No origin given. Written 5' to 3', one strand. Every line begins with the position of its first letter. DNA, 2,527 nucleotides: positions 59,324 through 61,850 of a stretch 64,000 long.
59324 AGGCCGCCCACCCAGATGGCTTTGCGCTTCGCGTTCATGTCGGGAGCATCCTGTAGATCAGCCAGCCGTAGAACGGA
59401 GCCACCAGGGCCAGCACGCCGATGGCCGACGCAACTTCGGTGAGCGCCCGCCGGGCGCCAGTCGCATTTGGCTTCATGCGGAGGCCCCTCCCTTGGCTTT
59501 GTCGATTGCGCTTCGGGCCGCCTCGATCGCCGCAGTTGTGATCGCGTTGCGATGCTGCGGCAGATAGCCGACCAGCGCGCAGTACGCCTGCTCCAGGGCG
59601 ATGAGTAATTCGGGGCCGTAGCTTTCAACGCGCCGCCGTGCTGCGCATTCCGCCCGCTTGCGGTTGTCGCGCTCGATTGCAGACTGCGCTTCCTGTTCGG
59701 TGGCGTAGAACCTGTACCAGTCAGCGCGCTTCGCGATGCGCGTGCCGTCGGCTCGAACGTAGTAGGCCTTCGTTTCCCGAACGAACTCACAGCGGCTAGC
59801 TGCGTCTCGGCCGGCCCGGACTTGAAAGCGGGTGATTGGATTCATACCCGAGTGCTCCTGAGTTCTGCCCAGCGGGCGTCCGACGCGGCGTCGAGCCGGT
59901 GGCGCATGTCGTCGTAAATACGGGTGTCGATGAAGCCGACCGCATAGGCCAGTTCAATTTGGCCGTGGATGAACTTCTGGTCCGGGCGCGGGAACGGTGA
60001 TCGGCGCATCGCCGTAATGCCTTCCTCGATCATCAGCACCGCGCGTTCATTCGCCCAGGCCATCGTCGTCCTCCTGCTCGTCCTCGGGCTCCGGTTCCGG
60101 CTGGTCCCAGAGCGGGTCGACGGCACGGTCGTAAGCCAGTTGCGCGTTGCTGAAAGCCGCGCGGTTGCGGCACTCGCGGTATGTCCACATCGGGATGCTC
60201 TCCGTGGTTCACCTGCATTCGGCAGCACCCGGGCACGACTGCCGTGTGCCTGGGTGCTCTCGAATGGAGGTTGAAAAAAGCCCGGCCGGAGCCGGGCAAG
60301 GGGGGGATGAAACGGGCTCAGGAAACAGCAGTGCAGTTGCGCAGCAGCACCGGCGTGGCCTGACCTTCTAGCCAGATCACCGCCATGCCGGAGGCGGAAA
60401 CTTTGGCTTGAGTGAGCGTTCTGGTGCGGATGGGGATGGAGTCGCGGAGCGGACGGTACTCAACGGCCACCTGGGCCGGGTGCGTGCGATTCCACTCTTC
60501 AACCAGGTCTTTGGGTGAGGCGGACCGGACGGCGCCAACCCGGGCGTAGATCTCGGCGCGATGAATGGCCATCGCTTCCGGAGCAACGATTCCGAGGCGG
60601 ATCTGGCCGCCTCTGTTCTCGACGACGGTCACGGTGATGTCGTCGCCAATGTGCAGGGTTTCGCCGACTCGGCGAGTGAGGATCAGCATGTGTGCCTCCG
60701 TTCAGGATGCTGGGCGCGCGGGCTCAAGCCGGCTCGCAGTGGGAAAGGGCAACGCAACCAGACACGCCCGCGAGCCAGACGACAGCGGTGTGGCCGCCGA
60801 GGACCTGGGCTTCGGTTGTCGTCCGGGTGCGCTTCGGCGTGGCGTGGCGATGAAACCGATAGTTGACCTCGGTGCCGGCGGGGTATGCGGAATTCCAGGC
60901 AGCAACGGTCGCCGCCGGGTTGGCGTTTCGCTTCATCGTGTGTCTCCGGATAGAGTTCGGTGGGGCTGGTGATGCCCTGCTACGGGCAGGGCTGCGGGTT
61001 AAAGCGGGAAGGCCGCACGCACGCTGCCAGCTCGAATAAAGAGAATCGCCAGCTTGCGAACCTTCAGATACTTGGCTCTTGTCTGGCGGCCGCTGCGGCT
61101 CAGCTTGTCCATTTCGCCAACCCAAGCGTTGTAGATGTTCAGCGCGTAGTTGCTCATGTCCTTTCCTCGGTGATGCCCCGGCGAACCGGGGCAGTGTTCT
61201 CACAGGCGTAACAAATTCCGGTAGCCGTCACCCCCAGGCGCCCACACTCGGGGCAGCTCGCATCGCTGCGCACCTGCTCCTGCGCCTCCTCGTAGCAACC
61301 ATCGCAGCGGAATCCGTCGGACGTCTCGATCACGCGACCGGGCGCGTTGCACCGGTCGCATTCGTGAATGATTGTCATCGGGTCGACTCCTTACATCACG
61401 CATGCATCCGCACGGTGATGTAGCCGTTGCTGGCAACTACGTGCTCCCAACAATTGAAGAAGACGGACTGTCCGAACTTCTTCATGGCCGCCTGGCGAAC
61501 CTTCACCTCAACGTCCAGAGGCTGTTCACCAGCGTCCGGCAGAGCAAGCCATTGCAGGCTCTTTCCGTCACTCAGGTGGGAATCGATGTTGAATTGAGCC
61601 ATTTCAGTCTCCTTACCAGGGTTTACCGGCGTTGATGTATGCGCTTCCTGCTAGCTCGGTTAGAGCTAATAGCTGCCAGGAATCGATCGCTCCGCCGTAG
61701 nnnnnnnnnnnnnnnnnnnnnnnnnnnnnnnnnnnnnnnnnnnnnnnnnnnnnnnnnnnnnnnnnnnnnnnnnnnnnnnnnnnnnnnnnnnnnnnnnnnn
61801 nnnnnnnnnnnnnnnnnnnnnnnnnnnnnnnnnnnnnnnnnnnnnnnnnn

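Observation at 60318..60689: Phage-encoded CsrA/RsmA homolog with a long C-terminal extension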

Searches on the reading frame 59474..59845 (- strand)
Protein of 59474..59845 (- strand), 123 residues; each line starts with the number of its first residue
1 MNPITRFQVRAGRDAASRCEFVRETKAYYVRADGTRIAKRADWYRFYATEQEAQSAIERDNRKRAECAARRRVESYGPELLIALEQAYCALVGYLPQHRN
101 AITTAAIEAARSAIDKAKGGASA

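Call 71: search_protein_families(library=phrogs, proteins=[window:59474-59845:-], max_evalue=0.00001)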
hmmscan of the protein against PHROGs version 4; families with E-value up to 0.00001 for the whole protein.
window:59474-59845:- (123 aa): 1 family
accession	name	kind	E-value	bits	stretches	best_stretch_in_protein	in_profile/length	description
phrog_17194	-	unknown function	2.3e-72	242.1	1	1-123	1-123/123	-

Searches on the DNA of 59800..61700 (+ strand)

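Call 6: search_dna_similar(query=window:59800-61700:+, collection=phages, mode=near, max_rows=30)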
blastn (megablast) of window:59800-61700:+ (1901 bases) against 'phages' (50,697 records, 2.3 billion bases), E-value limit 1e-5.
Records with a match: 68; places in all: 86; records where one place covers at least 80% of the query: 4.
Best place of each record, by identity: >=99% 5; 95-99% 39; 90-95% 9; 80-90% 13; 60-80% 2.
By first word of the organism name: Pseudomonas 68.
By host as written in the record: Pseudomonas aeruginosa 31; - 7; Pseudomonas sp. 5; Pseudomonas aeruginosa PAO1 5; Pseudomonas aeruginosa HIM-6 2; Pseudomonas aeruginosa PA1 2; Pseudomonas aeruginosa WH-SGI-V-07173 2; carbapenem-resistant Pseudomonas aeruginosa YMC11/07/P54 2; and 10 more.
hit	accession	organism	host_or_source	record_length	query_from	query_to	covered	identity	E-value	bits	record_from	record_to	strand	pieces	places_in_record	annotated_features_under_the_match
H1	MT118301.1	Pseudomonas phage Epa33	Pseudomonas sp.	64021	1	1901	100%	97.3%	0e+0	3241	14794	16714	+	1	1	RNA-binding regulator protein | hypothetical protein (x8)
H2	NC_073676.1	Pseudomonas phage Epa33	Pseudomonas sp.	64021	1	1901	100%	97.3%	0e+0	3241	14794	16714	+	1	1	RNA-binding regulator protein | hypothetical protein (x8)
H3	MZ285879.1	Pseudomonas phage PA8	Pseudomonas aeruginosa PAO1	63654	1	1901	96%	98.5%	0e+0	3210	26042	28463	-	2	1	hypothetical protein (x9) | csrA: translational regulator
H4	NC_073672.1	Pseudomonas phage PA8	Pseudomonas aeruginosa PAO1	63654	1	1901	96%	98.5%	0e+0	3210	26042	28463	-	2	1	hypothetical protein (x9) | csrA: translational regulator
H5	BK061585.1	Pseudomonas phage vB_PaeP-D14I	Pseudomonas aeruginosa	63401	1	1176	62%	97.5%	0e+0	2009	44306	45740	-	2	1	Bacteriophage control infection protein | putative DNA gyrase inhibitor | hypothetical protein (x2) | phage protein (x2)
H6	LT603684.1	Pseudomonas phage phiC725A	-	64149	1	1199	63%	95.9%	0e+0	1931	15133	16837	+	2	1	hypothetical protein (x5) | putative carbon storage regulator protein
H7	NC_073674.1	Pseudomonas phage phiC725A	-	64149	1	1199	63%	95.9%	0e+0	1931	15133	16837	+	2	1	hypothetical protein (x5) | putative carbon storage regulator protein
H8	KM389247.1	Pseudomonas phage JBD90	-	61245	1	1147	60%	96.6%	0e+0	1890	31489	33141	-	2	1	record has no annotation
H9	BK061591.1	Pseudomonas phage vB_PaeP-D14S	Pseudomonas aeruginosa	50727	1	1150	60%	94.4%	0e+0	1777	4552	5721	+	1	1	Bacteriophage control infection protein | hypothetical protein (x2) | phage protein (x2)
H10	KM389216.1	Pseudomonas phage F_ET605sp/Pa1651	-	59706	1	1171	62%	90.3%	0e+0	1536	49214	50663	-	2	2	record has no annotation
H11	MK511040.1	Pseudomonas phage vB_Pae_CF63a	Pseudomonas aeruginosa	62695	1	1137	58%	94.7%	0e+0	1746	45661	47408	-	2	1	carbon storage regulator | hypothetical protein (x6)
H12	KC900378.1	Pseudomonas phage LKA5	Pseudomonas aeruginosa PAO1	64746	1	1176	58%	95.1%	0e+0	1748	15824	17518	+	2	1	hypothetical protein (x6) | promoter | terminator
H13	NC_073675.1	Pseudomonas phage LKA5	Pseudomonas aeruginosa PAO1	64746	1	1176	58%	95.1%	0e+0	1748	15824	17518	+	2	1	hypothetical protein (x6) | promoter | terminator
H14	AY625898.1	Pseudomonas phage F116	-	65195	1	1171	58%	95.1%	0e+0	1741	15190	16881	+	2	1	unknown (x4) | regulatory protein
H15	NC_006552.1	Pseudomonas phage F116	Pseudomonas aeruginosa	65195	1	1171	58%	95.1%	0e+0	1741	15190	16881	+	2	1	hypothetical protein (x4) | transcriptional regulator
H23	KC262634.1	Pseudomonas phage H66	Pseudomonas aeruginosa HIM-6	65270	1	1212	60%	90.6%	0e+0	1510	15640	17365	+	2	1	hypothetical protein (x6) | putative carbon-storage-related regulatory protein | terminator | ribosome_binding_site (x6)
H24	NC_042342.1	Pseudomonas phage H66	Pseudomonas aeruginosa HIM-6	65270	1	1212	60%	90.6%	0e+0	1510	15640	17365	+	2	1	hypothetical protein (x6) | transcriptional regulator | terminator | ribosome_binding_site (x6)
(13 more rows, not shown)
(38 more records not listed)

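Call 25: get_annotated_region(hit=H23, flank=4000)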
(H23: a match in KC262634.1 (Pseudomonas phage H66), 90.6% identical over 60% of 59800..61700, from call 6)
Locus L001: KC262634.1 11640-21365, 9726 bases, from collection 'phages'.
description: Pseudomonas phage H66, complete genome.
organism: Pseudomonas phage H66 (NCBI taxid 2928683)
taxonomy: Viruses; Duplodnaviria; Heunggongvirae; Uroviricota; Caudoviricetes; Hollowayvirus; Hollowayvirus H66
host: Pseudomonas aeruginosa HIM-6; source: -; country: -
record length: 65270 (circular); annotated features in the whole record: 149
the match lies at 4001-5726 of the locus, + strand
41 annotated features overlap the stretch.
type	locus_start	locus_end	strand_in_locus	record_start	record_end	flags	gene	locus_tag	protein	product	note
CDS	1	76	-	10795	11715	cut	-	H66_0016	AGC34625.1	putative recombination associated protein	similar to EGM24558 and putative exonuclease domain (IPR007476)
regulatory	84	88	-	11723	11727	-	-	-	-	ribosome_binding_site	-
CDS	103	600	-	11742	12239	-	-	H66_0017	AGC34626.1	putative single-stranded DNA-binding protein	similar to EGM24557, primosome PriB/single-strand DNA-binding domain (IPR000424), and nucleic acid-binding domain ...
CDS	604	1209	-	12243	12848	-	-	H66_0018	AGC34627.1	putative DNA polymerase associated exonuclease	similar to YP_164280; exonuclease domain (IPR013520), and ribonuclease H-like domain (IPR012337)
regulatory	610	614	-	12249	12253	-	-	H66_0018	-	ribosome_binding_site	-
regulatory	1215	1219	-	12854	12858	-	-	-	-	ribosome_binding_site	-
CDS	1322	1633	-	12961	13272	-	-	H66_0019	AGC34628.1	hypothetical protein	ORFan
CDS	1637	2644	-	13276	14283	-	-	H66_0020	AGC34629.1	hypothetical protein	-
regulatory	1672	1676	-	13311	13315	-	-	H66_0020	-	ribosome_binding_site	-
CDS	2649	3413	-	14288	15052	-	-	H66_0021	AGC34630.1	putative DNA repair protein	similar to YP_164283 and Rad52_Rad22 PF04098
CDS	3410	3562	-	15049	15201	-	-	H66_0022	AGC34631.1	hypothetical protein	Near-ORFan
regulatory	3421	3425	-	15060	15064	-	-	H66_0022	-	ribosome_binding_site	-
CDS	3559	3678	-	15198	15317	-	-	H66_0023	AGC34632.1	hypothetical protein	Near-ORFan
CDS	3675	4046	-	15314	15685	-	-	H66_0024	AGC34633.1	hypothetical protein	Near-ORFan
regulatory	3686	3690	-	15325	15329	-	-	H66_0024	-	ribosome_binding_site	-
CDS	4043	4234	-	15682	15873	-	-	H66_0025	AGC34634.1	hypothetical protein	Near-ORFan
regulatory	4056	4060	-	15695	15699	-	-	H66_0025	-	ribosome_binding_site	-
CDS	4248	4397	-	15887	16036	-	-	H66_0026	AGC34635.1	hypothetical protein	Near-ORFan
regulatory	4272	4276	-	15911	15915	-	-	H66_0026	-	ribosome_binding_site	-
CDS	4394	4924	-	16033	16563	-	-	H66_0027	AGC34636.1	hypothetical protein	similar to Listeria phage P100 (IPR021686)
regulatory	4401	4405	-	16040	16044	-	-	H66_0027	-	ribosome_binding_site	-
regulatory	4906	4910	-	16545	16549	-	-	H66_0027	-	ribosome_binding_site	-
CDS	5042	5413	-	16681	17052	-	-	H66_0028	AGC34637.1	putative carbon-storage-related regulatory protein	similar to YP_164288 and carbon storage regulator domain (IPR003751)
CDS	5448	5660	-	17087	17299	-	-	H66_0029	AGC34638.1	hypothetical protein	-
CDS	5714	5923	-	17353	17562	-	-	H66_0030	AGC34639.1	hypothetical protein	ORFan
CDS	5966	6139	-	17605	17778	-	-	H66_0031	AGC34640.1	hypothetical protein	Near-ORFan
CDS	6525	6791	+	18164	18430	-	-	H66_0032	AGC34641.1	hypothetical protein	similar to bacteriophage F116 Orf28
CDS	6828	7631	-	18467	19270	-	-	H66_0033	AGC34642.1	putative transcriptional regulator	similar to YP_164293, peptidase domain (IPR019759), and lambda repressor-like DNA-binding domain (IPR010982)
CDS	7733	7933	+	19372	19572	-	-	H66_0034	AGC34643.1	Cro-like protein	similar to YP_164294, bacteriophage lambda Cro repressor domain (IPR000655) and lambda repressor-like domain (IPR010982)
regulatory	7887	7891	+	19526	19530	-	-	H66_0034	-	ribosome_binding_site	-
CDS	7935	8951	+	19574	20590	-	-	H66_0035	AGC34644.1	hypothetical protein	-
regulatory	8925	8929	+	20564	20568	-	-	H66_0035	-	ribosome_binding_site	-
CDS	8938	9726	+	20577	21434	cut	-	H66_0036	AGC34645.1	hypothetical protein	-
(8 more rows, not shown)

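Call 26: get_annotated_region(hit=H12, flank=4000)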
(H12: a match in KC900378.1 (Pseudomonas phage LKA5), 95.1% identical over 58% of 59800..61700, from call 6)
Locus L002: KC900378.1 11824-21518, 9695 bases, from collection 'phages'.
description: Pseudomonas phage LKA5, complete genome.
organism: Pseudomonas phage LKA5 (NCBI taxid 1327940)
taxonomy: Viruses; Duplodnaviria; Heunggongvirae; Uroviricota; Caudoviricetes; Hollowayvirus
host: Pseudomonas aeruginosa PAO1; source: -; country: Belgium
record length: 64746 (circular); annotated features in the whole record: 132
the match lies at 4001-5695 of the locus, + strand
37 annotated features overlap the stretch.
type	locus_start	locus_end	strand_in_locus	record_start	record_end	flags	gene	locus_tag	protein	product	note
CDS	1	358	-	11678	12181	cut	-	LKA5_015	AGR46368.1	single-stranded DNA-binding protein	-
CDS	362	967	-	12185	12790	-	-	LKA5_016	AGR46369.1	DNA polymerase associated exonuclease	-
regulatory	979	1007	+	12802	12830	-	-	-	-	promoter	-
CDS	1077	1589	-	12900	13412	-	-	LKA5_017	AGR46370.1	hypothetical protein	-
CDS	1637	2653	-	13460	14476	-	-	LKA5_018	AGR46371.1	hypothetical protein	-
CDS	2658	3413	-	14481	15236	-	-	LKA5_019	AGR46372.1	DNA repair protein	-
CDS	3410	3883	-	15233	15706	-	-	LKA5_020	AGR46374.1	hypothetical protein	-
CDS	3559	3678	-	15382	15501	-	-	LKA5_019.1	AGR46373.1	hypothetical protein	-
CDS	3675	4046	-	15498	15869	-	-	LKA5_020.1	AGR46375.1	hypothetical protein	-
CDS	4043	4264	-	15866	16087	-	-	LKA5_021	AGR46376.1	hypothetical protein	-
CDS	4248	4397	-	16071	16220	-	-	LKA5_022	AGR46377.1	hypothetical protein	-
CDS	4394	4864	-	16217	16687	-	-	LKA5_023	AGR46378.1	hypothetical protein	-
regulatory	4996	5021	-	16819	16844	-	-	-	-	promoter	-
regulatory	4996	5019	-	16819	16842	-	-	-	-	terminator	-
CDS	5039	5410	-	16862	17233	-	-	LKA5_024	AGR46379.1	hypothetical protein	-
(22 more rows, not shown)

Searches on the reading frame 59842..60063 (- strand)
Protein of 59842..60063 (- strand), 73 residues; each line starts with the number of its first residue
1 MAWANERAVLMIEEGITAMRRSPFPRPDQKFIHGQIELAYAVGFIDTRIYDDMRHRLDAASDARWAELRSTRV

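Call 71: search_protein_families(library=phrogs, proteins=[window:59842-60063:-], max_evalue=0.00001)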
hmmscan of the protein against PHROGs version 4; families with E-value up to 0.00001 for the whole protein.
window:59842-60063:- (73 aa): 1 family
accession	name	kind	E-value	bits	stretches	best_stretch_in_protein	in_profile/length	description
phrog_6033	-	unknown function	1.5e-42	144.3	1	1-73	1-73/73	-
